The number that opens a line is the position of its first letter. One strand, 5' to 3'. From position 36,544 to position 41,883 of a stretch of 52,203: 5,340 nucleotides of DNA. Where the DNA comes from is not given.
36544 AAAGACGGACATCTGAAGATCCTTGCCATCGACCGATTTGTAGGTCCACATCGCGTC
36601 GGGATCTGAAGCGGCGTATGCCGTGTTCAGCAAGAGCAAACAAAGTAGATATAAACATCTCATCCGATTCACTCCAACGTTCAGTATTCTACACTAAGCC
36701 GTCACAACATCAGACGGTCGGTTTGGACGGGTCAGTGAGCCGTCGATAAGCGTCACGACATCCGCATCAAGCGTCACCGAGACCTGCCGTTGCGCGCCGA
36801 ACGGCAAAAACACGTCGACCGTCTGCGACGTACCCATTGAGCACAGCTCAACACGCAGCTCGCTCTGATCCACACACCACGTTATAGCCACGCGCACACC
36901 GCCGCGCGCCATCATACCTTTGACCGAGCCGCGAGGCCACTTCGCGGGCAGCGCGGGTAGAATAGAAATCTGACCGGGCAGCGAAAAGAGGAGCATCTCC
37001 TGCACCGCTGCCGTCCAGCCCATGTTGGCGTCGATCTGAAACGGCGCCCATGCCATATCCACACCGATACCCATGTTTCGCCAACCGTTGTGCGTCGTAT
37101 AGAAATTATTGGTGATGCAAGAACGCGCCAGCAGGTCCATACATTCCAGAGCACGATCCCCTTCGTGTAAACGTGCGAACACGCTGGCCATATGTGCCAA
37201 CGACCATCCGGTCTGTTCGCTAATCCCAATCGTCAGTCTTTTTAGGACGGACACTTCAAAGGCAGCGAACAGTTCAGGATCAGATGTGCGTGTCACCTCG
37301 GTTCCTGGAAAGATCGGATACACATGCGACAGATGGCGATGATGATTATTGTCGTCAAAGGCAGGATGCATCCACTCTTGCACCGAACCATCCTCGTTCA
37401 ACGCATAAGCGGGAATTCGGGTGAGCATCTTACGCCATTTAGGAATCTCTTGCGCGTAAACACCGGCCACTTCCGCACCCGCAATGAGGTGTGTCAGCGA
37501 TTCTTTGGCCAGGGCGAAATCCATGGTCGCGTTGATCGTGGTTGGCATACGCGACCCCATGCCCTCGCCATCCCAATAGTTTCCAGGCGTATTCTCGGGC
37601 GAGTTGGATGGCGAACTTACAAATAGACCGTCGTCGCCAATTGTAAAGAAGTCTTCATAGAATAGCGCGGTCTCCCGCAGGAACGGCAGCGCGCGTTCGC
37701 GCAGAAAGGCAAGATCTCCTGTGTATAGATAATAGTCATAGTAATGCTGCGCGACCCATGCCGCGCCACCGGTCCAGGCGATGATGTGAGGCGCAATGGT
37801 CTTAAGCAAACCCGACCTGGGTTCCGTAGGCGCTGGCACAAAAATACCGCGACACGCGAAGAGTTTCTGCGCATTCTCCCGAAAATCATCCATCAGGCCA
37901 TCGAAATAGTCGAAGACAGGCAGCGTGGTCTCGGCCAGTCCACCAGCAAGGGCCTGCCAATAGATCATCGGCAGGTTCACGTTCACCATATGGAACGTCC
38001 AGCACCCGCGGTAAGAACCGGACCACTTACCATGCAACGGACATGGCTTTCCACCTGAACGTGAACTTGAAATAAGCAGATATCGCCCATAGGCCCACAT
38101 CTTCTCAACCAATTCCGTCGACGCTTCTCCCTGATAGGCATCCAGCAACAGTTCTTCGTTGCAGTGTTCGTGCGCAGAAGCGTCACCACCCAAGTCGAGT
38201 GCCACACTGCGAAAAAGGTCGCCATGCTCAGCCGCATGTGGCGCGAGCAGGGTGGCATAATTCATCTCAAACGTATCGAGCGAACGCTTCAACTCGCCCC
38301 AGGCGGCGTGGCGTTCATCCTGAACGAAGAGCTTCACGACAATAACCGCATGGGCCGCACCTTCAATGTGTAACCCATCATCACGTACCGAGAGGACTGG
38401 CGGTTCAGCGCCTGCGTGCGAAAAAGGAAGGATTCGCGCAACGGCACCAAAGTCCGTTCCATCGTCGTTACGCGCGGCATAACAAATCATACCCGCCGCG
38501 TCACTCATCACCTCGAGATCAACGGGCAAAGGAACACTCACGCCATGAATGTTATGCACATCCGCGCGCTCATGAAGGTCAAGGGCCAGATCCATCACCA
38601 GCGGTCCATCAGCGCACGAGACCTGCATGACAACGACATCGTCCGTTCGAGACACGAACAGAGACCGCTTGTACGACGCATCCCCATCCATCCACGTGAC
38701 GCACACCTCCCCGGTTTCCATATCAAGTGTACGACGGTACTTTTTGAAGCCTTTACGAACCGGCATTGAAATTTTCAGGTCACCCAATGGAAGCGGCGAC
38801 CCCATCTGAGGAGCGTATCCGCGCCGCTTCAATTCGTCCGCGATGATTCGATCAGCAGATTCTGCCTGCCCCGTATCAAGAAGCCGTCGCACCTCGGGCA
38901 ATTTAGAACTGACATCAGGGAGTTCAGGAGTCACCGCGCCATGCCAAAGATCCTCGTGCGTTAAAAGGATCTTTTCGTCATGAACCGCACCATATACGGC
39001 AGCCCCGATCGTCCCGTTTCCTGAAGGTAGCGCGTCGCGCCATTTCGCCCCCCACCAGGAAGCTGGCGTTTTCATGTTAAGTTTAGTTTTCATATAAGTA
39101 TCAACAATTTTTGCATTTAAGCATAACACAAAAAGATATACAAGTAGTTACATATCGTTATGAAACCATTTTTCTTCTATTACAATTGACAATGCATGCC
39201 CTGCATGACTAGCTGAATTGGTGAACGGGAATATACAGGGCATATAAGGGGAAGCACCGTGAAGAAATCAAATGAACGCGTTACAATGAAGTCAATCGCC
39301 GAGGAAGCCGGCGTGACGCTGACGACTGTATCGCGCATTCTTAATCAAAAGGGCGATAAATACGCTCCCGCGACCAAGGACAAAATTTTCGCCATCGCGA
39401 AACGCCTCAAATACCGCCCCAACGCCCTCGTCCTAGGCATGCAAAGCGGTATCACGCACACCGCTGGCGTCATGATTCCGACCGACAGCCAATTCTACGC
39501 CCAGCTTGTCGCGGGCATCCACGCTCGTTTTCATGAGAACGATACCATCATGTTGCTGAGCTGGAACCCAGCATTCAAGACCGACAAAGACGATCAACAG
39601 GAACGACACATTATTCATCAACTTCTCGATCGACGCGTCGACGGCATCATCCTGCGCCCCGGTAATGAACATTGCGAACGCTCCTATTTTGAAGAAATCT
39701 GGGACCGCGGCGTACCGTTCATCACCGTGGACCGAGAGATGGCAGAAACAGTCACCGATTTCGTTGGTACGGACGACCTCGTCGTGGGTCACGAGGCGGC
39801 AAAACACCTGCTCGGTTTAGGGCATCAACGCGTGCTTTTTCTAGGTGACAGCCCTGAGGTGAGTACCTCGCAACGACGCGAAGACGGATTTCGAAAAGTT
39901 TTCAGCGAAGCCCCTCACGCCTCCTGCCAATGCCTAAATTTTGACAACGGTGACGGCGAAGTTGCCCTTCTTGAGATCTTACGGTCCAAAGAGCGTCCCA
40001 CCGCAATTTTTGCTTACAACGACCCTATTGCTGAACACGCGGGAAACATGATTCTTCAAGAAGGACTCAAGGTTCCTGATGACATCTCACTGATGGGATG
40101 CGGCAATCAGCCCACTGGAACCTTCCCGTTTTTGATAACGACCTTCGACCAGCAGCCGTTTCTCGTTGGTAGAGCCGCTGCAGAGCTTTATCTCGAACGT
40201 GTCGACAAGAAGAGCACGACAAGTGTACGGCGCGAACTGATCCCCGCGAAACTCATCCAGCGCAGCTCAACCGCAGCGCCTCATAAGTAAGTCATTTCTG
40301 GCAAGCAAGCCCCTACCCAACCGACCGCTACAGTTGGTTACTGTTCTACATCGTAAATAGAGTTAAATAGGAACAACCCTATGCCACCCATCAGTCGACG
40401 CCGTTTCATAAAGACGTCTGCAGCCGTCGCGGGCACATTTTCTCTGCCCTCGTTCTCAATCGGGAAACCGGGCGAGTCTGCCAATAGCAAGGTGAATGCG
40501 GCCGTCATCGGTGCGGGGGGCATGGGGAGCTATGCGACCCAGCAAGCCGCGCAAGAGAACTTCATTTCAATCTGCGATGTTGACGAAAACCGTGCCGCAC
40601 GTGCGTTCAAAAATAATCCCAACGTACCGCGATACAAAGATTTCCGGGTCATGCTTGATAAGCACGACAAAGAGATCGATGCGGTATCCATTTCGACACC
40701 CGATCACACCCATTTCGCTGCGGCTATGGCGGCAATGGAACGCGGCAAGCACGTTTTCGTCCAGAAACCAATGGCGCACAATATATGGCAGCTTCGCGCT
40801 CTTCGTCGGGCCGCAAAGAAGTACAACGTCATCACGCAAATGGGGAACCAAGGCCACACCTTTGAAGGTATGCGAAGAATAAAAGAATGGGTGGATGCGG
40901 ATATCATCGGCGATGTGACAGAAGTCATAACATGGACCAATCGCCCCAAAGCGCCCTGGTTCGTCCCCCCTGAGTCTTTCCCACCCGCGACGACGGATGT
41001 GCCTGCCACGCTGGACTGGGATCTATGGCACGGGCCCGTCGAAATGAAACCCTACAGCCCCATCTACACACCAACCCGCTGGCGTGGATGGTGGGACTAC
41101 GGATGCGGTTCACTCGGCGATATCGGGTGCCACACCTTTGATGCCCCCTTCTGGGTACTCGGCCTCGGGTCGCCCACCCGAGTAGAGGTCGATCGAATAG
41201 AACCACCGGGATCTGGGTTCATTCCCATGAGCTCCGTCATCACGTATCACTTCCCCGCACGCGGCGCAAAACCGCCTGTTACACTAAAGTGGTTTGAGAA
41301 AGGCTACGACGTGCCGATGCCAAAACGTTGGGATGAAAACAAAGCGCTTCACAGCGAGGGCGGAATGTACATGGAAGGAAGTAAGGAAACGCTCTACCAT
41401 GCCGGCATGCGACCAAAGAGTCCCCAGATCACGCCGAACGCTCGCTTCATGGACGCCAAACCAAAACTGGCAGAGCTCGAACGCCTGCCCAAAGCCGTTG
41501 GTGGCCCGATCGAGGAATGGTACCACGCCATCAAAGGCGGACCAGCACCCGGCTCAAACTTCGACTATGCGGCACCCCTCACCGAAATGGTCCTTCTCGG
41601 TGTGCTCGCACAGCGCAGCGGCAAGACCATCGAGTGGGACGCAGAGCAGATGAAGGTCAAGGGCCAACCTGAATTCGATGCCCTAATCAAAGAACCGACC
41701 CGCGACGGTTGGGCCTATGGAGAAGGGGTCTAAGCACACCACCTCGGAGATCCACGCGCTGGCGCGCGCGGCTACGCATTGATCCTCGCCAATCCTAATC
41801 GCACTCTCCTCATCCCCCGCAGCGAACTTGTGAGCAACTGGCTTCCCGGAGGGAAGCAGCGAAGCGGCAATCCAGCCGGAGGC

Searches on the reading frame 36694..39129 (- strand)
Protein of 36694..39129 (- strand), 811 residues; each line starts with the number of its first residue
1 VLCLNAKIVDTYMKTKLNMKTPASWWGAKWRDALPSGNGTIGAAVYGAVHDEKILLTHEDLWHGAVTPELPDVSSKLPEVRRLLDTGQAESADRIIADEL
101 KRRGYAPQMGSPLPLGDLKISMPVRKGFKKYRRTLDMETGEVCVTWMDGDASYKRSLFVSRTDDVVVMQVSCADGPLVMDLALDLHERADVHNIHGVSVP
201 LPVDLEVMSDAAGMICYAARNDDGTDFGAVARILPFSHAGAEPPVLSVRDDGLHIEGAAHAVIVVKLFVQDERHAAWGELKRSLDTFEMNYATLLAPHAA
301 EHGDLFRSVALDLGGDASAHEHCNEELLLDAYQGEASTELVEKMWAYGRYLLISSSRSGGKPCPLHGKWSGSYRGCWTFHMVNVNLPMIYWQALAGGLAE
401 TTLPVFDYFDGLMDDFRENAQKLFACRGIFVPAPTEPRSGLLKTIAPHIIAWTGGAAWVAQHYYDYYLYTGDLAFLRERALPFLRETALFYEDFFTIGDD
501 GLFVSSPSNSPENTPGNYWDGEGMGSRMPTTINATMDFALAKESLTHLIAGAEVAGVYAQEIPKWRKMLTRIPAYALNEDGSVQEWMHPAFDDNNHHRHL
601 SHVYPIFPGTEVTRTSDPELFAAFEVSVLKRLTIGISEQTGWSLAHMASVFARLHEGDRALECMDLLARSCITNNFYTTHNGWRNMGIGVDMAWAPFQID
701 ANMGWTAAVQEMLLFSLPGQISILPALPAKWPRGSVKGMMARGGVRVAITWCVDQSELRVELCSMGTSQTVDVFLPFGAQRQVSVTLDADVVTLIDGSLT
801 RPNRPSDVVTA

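Call 87: search_protein_families(library=pfam, proteins=[window:36694-39129:-], max_evalue=0.00001)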
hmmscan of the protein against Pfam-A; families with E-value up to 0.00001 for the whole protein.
window:36694-39129:- (811 aa): 3 families
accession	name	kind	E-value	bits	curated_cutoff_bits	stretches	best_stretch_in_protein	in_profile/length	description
PF22124.2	Glyco_hydro_95_cat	-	4.8e-105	352.3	27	1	291-713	2-408/408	Glycosyl hydrolase family 95 catalytic domain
PF14498.12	Glyco_hyd_65N_2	-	6.1e-36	125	27.7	1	18-266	2-226/234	Glycosyl hydrolase family 65, N-terminal domain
PF21307.2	Glyco_hydro_95_C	-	1.5e-11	45.1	27.6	1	718-755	4-41/94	Glycoside hydrolase family 95, C-terminal domain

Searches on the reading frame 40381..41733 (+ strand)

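Call 87: search_protein_families(library=pfam, proteins=[window:40381-41733:+], max_evalue=0.00001)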
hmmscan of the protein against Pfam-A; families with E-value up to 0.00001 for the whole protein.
window:40381-41733:+ (450 aa): 3 families
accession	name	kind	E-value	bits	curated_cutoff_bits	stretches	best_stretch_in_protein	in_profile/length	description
PF01408.29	GFO_IDH_MocA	-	8.7e-23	81.7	24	1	39-155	2-119/120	Oxidoreductase family, NAD-binding Rossmann fold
PF19051.5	GFO_IDH_MocA_C2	-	5.5e-20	72.4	23.3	1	204-271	45-114/254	Oxidoreductase family, C-terminal alpha/beta domain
PF22725.1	GFO_IDH_MocA_C3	-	4.7e-07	30.3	27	0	228-271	30-71/124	GFO/IDH/MocA C-terminal domain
